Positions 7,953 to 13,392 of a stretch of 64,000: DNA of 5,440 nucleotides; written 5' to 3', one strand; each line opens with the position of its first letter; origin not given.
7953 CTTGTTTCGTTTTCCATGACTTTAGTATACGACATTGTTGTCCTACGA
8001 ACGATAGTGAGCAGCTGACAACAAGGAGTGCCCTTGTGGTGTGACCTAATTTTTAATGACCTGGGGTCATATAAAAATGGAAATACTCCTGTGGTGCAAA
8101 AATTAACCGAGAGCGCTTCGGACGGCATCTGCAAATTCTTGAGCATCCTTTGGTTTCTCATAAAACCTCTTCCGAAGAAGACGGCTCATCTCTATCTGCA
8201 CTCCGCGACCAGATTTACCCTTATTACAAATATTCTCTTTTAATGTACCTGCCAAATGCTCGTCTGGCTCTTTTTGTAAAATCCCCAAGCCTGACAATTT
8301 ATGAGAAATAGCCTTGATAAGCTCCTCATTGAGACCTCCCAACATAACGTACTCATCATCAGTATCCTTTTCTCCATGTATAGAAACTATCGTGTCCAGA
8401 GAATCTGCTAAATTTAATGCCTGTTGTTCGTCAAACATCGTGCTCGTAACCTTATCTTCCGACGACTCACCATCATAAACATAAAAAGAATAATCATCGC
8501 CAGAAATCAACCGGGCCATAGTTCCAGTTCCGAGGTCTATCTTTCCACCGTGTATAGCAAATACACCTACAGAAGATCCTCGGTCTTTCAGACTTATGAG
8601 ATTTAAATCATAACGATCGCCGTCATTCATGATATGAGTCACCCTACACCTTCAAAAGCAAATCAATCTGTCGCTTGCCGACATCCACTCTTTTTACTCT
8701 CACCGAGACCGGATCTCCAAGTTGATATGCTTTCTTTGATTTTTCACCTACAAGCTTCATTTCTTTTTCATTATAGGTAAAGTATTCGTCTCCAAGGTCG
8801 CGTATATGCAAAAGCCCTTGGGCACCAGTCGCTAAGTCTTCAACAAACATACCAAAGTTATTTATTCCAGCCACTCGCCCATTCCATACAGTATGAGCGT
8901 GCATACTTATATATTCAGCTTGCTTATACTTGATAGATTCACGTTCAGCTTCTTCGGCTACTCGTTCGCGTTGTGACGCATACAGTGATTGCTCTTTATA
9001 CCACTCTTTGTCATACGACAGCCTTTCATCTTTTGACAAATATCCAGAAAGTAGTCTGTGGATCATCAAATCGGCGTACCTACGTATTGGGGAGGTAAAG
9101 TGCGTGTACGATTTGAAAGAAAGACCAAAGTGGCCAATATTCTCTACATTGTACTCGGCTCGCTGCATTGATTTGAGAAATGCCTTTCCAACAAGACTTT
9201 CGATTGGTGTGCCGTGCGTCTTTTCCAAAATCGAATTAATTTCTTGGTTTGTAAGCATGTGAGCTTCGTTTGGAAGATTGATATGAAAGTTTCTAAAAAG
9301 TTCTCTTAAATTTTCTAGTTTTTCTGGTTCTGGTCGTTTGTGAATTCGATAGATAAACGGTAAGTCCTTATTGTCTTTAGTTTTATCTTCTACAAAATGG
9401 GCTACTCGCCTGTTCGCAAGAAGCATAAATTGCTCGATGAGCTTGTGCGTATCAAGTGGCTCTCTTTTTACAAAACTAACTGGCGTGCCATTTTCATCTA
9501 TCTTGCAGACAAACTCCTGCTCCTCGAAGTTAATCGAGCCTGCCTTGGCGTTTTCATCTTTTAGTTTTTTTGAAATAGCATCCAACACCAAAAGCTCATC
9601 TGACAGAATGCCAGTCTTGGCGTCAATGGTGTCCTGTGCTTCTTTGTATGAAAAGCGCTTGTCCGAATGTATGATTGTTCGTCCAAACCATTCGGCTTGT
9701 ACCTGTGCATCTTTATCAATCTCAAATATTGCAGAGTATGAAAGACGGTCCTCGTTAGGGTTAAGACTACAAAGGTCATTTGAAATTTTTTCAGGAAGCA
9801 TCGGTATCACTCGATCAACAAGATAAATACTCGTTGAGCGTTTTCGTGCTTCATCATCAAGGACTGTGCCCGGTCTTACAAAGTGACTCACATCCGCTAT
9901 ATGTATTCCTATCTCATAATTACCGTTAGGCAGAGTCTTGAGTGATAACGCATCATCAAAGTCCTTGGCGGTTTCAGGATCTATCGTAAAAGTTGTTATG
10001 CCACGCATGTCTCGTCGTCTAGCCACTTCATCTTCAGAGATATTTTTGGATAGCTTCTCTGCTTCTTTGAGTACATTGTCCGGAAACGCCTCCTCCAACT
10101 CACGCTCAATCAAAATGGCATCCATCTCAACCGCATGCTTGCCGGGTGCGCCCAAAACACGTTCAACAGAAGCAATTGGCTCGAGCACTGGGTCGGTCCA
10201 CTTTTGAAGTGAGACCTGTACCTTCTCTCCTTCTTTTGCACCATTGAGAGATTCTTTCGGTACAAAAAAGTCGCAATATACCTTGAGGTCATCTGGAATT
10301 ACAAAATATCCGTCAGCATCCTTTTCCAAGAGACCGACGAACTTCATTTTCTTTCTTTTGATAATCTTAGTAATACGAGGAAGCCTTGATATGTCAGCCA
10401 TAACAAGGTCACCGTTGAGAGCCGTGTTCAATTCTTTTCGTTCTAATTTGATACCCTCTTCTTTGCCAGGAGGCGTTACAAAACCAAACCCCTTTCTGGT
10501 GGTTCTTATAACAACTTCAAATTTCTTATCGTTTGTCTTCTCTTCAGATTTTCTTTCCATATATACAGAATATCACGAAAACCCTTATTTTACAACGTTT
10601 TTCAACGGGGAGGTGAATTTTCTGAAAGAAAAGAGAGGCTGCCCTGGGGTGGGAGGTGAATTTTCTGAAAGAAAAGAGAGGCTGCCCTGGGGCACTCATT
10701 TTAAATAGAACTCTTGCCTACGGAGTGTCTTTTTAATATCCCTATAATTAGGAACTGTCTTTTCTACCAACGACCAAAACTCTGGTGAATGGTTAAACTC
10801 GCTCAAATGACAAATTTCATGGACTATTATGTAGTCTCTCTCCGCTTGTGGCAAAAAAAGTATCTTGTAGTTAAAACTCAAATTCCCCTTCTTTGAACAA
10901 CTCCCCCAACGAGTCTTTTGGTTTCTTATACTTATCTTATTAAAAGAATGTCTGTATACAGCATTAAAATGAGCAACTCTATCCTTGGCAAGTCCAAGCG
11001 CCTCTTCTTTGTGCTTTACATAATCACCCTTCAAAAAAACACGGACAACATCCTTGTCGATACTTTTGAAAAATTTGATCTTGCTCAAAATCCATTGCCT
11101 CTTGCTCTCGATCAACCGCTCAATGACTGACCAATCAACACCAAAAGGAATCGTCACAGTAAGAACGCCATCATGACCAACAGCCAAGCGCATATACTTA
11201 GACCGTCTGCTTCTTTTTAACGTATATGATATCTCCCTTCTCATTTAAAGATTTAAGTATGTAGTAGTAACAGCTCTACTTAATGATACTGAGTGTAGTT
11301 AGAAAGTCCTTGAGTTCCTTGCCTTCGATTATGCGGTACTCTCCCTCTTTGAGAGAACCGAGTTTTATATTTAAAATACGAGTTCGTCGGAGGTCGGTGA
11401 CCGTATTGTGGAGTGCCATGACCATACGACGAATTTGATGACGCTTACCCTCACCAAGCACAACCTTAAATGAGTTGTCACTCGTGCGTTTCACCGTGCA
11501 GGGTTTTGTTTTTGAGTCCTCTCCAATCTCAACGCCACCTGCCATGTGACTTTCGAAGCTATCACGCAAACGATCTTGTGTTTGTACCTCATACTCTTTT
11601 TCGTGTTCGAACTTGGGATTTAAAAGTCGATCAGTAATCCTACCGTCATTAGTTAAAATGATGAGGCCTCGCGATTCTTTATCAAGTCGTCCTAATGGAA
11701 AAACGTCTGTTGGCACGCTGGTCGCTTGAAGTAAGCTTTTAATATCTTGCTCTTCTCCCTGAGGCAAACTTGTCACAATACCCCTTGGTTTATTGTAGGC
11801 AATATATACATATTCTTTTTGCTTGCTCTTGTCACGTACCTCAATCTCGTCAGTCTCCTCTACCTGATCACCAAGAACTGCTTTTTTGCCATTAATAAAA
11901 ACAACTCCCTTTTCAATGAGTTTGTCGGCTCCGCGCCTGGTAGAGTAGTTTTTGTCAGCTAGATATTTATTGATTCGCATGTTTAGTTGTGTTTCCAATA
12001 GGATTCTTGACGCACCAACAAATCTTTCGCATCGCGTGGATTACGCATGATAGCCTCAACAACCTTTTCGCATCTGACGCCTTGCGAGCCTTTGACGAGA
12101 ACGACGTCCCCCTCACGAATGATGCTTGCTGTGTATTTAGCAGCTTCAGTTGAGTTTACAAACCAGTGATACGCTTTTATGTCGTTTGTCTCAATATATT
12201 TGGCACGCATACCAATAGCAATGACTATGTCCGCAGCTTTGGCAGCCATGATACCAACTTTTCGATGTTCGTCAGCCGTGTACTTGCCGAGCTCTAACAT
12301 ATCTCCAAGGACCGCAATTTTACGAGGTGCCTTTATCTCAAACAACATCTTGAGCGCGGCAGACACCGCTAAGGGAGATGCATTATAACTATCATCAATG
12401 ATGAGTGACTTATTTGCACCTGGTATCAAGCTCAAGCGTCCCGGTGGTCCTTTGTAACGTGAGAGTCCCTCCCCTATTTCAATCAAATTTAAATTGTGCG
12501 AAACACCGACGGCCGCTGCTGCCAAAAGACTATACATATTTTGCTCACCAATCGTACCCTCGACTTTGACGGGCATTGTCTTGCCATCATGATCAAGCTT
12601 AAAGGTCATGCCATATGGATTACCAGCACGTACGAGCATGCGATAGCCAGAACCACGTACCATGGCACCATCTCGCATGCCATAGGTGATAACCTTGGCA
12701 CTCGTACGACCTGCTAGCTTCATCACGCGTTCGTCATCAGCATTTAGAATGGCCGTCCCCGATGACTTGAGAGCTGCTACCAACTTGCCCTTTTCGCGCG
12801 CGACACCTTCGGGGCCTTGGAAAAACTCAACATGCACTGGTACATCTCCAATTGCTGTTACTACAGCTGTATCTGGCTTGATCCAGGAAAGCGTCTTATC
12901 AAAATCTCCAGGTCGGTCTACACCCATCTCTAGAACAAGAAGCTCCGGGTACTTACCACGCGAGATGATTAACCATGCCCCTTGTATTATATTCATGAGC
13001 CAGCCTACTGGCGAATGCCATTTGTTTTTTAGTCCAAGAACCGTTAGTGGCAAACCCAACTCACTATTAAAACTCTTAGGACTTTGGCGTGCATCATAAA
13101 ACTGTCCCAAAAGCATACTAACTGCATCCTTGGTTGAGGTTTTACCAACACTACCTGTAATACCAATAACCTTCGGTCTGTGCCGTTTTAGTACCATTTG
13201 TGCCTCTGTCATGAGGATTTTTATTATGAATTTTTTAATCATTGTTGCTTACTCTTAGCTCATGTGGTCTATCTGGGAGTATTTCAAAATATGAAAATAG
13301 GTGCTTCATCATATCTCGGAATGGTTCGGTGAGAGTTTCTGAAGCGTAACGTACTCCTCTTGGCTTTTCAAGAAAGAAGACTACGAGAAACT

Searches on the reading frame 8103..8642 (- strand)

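Call 79: search_protein_families(library=pfam, proteins=[window:8103-8642:-], max_evalue=0.0001)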
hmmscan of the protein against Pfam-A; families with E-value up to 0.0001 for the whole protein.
window:8103-8642:- (179 aa): 1 family
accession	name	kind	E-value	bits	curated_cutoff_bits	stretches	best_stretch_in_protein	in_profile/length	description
PF05908.16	Gamma_PGA_hydro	-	1.8e-38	132.4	22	1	16-165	19-173/191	Poly-gamma-glutamate hydrolase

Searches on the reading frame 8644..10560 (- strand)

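Call 79: search_protein_families(library=pfam, proteins=[window:8644-10560:-], max_evalue=0.0001)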
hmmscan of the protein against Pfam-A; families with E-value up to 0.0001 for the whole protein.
window:8644-10560:- (638 aa): 5 families
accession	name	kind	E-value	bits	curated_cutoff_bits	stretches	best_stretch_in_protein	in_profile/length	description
PF00773.25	RNB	-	1.1e-108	363.8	29.3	1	182-509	1-325/326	RNB domain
PF17876.7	CSD2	-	1.1e-19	70.6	26.2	1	86-160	1-74/74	Cold shock domain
PF08206.17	OB_RNB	-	3.9e-14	52.5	24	1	18-59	3-44/58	Ribonuclease B OB domain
PF00575.29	S1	-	1.9e-10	41.4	22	1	556-636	5-73/74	S1 RNA binding domain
PF17849.7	OB_Dis3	-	9.3e-05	22.9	22.8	0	107-153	30-76/77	Dis3-like cold-shock domain 2 (CSD2)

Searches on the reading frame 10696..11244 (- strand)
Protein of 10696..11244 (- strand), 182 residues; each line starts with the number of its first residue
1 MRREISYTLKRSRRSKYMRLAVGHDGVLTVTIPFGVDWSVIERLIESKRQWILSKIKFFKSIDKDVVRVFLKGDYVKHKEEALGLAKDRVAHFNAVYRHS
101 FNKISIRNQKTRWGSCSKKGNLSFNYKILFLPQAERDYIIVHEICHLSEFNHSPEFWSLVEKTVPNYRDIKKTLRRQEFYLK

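Call 79: search_protein_families(library=pfam, proteins=[window:10696-11244:-], max_evalue=0.0001)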
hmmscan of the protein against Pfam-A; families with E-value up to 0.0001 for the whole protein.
window:10696-11244:- (182 aa): 1 family
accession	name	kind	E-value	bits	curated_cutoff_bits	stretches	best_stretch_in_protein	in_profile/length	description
PF01863.23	YgjP-like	-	5.1e-42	144.7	26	2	79-176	109-206/207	YgjP-like, metallopeptidase domain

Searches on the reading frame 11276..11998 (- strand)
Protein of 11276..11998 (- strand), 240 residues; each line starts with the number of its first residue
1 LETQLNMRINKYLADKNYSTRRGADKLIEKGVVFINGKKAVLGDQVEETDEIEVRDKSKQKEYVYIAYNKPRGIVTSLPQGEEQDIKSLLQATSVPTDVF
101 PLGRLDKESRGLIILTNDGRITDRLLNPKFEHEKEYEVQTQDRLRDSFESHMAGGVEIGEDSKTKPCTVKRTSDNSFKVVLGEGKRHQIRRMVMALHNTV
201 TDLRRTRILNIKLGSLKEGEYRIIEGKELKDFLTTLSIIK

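Call 79: search_protein_families(library=pfam, proteins=[window:11276-11998:-], max_evalue=0.0001)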
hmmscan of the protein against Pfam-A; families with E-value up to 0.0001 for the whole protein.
window:11276-11998:- (240 aa): 2 families
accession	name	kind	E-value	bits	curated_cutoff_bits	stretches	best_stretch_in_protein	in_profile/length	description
PF00849.27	PseudoU_synth_2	-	1.4e-18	68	26.8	1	65-193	2-150/152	RNA pseudouridylate synthase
PF01479.30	S4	-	7.6e-08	32.4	22.8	1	7-52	1-48/48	S4 domain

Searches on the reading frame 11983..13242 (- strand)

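Call 79: search_protein_families(library=pfam, proteins=[window:11983-13242:-], max_evalue=0.0001)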
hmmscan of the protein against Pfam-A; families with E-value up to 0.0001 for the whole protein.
window:11983-13242:- (419 aa): 2 families
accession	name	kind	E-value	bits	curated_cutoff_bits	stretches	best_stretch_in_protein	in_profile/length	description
PF08245.18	Mur_ligase_M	-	5.7e-25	88.9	24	1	28-245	1-199/200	Mur ligase middle domain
PF02875.26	Mur_ligase_C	-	1.1e-18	68.7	28.4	1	268-386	1-126/127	Mur ligase, glutamate ligase domain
